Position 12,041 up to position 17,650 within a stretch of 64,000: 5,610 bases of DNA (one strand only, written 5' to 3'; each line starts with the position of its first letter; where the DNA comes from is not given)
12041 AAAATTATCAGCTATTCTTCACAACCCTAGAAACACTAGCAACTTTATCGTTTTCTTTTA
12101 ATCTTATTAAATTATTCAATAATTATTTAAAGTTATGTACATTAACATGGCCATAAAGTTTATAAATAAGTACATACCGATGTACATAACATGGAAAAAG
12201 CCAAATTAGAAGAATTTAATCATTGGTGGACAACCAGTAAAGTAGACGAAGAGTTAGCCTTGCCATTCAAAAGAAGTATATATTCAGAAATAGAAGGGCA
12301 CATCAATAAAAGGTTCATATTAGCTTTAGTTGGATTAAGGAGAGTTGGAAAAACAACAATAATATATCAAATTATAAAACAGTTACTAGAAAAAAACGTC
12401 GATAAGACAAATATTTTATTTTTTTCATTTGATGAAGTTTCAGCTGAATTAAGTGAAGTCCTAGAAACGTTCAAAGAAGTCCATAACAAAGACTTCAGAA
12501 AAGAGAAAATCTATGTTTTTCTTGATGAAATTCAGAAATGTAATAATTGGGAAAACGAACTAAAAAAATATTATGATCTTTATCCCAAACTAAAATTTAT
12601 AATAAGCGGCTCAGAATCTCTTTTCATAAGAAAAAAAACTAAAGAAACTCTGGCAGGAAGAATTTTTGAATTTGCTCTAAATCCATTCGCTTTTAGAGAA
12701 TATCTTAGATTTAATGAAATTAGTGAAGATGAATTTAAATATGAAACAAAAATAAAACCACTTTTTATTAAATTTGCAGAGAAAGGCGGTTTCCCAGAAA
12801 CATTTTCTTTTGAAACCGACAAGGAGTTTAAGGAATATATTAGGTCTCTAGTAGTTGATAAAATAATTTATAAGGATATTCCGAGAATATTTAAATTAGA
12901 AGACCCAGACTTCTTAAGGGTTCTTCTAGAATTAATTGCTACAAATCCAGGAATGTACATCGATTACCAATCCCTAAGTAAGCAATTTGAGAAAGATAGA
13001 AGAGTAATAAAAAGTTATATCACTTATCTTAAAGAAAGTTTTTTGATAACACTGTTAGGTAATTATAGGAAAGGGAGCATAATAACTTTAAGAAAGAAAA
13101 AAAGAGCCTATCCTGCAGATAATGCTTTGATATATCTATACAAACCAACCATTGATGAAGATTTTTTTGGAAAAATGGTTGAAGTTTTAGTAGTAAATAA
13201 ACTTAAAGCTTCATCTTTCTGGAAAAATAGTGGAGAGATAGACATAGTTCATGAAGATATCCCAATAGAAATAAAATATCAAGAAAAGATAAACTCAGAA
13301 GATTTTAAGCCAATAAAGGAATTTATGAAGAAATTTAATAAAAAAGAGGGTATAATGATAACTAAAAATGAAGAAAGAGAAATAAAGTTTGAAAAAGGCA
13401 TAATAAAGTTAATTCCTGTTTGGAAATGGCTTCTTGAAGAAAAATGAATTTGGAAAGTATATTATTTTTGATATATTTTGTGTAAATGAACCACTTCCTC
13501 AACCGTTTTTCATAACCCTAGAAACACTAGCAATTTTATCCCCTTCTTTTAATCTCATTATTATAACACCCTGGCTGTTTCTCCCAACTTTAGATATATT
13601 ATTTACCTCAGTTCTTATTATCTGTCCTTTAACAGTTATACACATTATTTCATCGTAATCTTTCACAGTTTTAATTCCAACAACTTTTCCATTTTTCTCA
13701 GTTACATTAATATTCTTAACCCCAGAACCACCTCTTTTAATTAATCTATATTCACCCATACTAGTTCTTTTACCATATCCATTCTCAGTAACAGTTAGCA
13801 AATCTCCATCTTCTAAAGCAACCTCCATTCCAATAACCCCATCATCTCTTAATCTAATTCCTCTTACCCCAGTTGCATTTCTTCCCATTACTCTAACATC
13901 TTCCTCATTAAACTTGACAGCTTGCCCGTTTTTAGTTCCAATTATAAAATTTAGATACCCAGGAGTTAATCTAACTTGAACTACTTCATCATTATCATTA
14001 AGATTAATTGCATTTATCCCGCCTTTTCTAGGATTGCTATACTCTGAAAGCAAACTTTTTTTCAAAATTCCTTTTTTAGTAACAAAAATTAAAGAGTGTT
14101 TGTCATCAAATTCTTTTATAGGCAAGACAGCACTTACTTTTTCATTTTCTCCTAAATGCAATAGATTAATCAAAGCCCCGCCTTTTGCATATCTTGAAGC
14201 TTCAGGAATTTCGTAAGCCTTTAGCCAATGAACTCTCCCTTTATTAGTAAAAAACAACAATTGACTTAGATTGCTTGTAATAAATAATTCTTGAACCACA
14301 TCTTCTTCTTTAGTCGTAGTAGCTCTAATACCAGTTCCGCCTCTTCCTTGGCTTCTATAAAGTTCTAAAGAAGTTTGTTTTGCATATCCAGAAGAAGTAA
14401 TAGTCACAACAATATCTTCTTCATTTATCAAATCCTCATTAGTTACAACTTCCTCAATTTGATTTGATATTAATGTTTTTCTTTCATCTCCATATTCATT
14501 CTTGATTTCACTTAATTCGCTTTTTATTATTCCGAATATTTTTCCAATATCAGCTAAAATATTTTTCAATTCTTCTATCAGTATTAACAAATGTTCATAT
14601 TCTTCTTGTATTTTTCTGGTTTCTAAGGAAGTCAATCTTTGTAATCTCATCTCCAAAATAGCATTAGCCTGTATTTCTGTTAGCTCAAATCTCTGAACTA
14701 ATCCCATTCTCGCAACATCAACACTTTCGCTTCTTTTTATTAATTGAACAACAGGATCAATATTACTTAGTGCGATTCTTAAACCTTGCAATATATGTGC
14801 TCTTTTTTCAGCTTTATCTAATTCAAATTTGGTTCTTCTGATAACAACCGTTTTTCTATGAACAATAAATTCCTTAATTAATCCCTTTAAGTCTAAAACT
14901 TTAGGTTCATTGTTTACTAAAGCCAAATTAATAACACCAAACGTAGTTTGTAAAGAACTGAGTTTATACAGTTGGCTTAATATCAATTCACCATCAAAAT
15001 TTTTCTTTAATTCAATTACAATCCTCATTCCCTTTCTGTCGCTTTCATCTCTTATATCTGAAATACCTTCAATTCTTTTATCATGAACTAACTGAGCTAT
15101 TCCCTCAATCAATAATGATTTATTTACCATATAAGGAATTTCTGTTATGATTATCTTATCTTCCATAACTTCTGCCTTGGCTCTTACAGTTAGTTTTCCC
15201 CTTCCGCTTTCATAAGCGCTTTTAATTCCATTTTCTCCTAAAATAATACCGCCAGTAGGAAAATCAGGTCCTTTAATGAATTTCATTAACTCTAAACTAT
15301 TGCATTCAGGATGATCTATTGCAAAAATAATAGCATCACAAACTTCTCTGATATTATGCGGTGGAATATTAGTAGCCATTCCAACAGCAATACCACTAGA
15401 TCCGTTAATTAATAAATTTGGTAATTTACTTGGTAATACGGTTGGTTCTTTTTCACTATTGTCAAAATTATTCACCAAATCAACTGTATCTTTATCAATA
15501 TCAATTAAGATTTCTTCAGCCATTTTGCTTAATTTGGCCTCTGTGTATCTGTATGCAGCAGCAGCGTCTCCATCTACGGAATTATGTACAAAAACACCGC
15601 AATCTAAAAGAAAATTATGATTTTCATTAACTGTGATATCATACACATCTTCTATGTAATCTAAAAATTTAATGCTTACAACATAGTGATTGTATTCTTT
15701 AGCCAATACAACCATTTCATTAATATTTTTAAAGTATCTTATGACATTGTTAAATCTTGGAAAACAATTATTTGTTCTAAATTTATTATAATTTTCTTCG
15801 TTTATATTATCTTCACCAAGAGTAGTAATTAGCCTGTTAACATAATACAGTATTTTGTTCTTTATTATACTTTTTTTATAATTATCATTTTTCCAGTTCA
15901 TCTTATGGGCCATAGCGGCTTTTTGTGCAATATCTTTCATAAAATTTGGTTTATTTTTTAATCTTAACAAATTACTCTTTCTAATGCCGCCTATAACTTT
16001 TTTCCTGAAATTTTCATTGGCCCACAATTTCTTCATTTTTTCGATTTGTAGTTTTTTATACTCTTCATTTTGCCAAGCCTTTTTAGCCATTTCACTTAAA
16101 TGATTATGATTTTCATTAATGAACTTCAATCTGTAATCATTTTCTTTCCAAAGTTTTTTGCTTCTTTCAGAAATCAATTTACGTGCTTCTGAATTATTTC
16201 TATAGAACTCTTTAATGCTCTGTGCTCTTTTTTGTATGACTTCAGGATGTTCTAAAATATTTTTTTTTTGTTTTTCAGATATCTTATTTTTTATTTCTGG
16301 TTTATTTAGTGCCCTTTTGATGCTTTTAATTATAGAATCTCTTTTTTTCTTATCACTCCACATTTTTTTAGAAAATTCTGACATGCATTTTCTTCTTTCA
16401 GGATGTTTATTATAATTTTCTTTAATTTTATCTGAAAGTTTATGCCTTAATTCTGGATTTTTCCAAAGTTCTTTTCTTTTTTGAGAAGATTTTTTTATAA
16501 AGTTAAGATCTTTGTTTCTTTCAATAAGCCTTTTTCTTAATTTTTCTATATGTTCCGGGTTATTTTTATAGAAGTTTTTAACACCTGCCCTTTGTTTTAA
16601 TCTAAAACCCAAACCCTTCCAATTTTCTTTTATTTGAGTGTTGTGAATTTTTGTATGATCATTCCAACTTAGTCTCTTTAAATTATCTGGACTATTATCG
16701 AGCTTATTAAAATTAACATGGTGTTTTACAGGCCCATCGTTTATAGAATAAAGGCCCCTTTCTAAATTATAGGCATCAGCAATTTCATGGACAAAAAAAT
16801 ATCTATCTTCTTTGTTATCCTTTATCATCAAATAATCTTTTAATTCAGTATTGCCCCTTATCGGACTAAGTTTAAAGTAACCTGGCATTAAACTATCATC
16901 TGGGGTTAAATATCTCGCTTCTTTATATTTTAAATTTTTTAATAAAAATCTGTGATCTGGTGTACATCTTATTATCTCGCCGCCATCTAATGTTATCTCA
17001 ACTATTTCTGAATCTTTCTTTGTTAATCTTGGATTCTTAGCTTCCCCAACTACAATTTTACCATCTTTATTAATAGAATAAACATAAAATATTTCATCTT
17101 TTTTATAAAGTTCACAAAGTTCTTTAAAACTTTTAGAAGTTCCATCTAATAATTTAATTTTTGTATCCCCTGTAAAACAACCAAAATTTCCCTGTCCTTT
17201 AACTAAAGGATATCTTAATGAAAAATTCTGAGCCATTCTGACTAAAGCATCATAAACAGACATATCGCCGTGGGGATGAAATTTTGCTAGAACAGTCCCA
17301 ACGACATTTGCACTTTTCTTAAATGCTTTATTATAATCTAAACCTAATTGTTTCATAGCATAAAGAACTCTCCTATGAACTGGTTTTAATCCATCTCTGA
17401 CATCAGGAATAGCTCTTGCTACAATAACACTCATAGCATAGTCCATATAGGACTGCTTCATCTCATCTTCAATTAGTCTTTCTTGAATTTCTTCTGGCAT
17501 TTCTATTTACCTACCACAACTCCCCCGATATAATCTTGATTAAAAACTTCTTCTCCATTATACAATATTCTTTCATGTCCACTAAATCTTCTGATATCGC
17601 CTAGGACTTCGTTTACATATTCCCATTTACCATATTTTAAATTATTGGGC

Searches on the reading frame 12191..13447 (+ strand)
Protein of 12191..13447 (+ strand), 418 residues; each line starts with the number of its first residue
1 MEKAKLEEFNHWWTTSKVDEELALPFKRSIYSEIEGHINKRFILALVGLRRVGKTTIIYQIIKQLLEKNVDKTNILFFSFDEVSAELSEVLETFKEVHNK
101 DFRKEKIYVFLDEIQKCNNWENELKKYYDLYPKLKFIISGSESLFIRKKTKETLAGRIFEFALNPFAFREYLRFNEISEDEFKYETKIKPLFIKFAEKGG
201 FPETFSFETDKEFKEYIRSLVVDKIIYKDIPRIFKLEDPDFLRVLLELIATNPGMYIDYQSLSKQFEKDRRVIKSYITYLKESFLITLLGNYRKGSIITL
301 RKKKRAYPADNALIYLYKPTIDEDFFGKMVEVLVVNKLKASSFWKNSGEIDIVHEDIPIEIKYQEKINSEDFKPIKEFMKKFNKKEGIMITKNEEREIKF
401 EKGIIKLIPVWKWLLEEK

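Call 56: search_protein_families(library=pfam, proteins=[window:12191-13447:+], max_evalue=0.001)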
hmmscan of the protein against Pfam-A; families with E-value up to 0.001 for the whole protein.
window:12191-13447:+ (418 aa): 2 families
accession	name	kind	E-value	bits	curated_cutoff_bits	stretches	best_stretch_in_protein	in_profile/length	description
PF13173.12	AAA_14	-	3.5e-35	121.2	27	1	42-172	3-129/129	AAA domain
PF13635.12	DUF4143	-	3.9e-15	56.4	28.1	1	228-363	2-159/160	Domain of unknown function (DUF4143)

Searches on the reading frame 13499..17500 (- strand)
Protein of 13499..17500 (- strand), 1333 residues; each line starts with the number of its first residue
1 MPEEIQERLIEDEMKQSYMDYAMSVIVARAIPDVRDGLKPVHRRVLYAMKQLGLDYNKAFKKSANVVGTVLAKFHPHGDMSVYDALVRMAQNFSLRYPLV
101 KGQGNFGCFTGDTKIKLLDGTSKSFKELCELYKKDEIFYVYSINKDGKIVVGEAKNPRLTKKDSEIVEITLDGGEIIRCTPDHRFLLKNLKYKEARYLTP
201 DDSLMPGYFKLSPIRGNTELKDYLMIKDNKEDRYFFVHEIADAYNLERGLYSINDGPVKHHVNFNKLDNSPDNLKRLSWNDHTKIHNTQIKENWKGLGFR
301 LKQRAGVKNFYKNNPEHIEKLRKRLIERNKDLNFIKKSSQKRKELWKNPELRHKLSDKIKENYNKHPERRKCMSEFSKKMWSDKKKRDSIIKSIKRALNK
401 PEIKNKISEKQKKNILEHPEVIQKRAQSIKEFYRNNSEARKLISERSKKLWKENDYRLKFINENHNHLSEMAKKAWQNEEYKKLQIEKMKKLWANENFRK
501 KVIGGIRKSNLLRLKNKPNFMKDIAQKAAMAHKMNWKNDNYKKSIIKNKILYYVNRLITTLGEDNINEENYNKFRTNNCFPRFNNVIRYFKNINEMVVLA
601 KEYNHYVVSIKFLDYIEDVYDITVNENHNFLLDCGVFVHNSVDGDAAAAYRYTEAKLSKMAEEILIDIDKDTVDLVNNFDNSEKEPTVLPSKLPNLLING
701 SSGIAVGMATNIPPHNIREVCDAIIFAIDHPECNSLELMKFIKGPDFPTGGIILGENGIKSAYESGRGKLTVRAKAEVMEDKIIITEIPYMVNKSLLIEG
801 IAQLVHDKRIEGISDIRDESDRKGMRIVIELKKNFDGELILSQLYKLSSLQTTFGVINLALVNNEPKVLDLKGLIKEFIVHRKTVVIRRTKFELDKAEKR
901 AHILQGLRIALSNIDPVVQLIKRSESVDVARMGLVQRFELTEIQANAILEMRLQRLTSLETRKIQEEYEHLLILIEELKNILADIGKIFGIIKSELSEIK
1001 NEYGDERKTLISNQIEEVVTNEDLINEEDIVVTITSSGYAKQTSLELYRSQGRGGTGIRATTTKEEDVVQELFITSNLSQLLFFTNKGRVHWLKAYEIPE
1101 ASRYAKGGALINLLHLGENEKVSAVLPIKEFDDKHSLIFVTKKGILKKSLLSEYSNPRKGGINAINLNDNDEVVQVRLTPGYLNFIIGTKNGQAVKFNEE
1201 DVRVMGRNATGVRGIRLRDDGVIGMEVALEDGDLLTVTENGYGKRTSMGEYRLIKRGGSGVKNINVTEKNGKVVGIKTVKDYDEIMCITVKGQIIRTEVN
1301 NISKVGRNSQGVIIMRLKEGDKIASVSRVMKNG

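Call 56: search_protein_families(library=pfam, proteins=[window:13499-17500:-], max_evalue=0.001)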
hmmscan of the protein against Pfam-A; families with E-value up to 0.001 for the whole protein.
window:13499-17500:- (1333 aa): 3 families
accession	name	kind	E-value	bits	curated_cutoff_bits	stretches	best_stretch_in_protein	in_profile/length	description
PF00521.26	DNA_topoisoIV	-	1.6e-156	521.9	31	2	627-996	67-431/432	DNA gyrase/topoisomerase IV, subunit A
PF03989.18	DNA_gyraseA_C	-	7.6e-72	237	27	6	1283-1329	1-47/48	DNA gyrase C-terminal domain, beta-propeller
PF14890.11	Intein_splicing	-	1.4e-22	80.6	35.8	1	117-640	3-155/155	Intein splicing domain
